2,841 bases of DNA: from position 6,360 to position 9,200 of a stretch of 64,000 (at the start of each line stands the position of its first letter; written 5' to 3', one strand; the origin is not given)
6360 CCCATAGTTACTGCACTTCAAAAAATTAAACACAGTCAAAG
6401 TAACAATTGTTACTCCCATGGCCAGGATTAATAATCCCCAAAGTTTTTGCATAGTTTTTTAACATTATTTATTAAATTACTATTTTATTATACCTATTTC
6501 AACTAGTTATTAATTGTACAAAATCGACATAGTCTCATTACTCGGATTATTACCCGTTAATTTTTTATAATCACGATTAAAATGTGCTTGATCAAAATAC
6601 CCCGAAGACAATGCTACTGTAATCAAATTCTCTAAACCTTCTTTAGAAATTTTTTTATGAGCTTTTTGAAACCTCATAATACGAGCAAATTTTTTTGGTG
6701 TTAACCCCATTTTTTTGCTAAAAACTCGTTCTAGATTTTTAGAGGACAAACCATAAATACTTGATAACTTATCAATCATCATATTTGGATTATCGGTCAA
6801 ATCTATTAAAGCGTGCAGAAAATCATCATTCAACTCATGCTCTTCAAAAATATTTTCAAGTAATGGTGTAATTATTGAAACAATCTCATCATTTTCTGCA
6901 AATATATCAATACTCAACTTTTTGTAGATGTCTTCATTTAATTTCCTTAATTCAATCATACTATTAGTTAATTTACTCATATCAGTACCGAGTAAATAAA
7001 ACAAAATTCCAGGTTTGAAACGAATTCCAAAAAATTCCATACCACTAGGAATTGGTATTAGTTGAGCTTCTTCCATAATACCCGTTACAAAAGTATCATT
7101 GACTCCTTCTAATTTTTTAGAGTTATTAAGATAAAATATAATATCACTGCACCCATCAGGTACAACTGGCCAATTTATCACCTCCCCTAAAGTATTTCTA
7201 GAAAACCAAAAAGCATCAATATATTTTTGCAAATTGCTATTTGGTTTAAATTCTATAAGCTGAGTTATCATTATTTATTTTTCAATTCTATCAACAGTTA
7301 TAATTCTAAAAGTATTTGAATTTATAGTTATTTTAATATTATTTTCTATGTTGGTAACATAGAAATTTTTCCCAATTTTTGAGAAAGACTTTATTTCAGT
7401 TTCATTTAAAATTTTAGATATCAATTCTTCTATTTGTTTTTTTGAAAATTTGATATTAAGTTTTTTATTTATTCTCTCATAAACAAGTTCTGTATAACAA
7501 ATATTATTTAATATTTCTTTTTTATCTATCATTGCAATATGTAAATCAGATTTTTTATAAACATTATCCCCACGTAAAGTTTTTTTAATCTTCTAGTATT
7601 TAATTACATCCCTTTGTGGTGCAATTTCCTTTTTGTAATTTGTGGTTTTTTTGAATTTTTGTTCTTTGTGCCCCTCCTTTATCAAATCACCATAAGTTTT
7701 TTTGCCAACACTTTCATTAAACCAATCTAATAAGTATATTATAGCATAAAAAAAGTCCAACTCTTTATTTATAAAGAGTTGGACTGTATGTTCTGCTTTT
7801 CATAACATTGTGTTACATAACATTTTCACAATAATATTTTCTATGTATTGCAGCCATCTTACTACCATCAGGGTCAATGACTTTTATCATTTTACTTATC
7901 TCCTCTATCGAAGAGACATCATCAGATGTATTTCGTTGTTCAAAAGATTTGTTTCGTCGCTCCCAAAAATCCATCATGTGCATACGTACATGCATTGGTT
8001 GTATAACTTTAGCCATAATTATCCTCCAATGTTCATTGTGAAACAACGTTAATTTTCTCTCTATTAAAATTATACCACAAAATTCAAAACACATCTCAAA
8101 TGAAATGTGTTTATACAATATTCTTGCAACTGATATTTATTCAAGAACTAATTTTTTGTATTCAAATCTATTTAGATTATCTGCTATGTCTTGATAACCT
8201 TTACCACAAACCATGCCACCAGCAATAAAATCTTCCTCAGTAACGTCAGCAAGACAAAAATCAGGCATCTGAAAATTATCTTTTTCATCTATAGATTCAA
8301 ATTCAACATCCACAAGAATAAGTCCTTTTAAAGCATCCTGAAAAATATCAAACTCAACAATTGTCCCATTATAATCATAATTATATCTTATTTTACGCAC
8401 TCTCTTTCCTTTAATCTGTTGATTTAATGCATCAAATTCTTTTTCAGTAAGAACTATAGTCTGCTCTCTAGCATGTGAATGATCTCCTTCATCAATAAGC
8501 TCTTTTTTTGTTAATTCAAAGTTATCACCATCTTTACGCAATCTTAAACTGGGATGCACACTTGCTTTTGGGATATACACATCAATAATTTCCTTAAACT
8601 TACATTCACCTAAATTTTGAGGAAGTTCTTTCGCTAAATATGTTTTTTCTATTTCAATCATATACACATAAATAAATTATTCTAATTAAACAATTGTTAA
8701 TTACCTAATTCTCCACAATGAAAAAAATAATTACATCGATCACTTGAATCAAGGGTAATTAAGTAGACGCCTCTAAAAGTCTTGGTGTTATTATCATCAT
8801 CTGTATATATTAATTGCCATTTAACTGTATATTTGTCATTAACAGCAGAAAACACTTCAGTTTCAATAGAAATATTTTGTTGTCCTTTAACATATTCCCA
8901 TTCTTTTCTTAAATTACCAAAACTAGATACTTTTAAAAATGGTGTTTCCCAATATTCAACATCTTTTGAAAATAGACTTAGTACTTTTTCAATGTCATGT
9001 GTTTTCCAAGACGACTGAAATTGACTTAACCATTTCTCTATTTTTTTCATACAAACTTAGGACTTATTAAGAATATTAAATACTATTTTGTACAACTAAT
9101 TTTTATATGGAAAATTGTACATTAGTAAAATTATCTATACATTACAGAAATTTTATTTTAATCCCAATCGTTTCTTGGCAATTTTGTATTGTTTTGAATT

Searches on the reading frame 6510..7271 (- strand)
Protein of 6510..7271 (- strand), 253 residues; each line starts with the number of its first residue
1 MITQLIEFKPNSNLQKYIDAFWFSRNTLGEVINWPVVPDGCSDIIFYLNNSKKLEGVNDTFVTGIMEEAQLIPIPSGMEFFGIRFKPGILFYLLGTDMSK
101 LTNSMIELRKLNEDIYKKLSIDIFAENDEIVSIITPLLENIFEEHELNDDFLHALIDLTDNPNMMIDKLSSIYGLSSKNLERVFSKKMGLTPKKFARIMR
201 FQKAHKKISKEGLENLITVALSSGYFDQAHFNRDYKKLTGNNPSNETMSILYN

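Call 81: search_protein_families(library=pfam, proteins=[window:6510-7271:-], max_evalue=0.001)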
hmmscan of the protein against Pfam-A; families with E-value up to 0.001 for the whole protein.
window:6510-7271:- (253 aa): 3 families
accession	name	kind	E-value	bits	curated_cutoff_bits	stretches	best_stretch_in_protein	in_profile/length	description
PF20240.3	DUF6597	-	5.8e-21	74.9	27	1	7-106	2-102/103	Domain of unknown function (DUF6597)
PF12833.13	HTH_18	-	1e-15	58.2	33.6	1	170-244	2-75/80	Helix-turn-helix domain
PF00165.29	HTH_AraC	-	6.3e-09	36.2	26.6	1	166-195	11-40/42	Bacterial regulatory helix-turn-helix proteins, AraC family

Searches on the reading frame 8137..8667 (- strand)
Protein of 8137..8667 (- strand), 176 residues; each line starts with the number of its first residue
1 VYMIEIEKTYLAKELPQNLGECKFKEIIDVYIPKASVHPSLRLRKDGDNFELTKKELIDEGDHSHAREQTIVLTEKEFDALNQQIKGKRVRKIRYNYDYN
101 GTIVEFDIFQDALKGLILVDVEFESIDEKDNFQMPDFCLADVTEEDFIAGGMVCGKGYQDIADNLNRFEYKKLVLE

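Call 81: search_protein_families(library=pfam, proteins=[window:8137-8667:-], max_evalue=0.001)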
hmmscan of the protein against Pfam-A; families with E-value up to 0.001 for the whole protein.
window:8137-8667:- (176 aa): 1 family
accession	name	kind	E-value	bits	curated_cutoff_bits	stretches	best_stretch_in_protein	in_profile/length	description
PF01928.26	CYTH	-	0.00045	20.5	23.2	1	22-129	30-149/179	CYTH domain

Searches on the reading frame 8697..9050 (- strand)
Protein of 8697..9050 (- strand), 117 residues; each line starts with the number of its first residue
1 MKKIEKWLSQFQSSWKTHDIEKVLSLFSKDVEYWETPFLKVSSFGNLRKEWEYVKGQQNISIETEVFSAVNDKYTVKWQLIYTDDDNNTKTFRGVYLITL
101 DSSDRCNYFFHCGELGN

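Call 81: search_protein_families(library=pfam, proteins=[window:8697-9050:-], max_evalue=0.001)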
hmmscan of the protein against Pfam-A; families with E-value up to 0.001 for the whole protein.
window:8697-9050:- (117 aa): 1 family
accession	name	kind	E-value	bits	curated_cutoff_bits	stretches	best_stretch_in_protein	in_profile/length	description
PF12680.13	SnoaL_2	-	5.5e-06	27.4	27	1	11-100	4-94/102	SnoaL-like domain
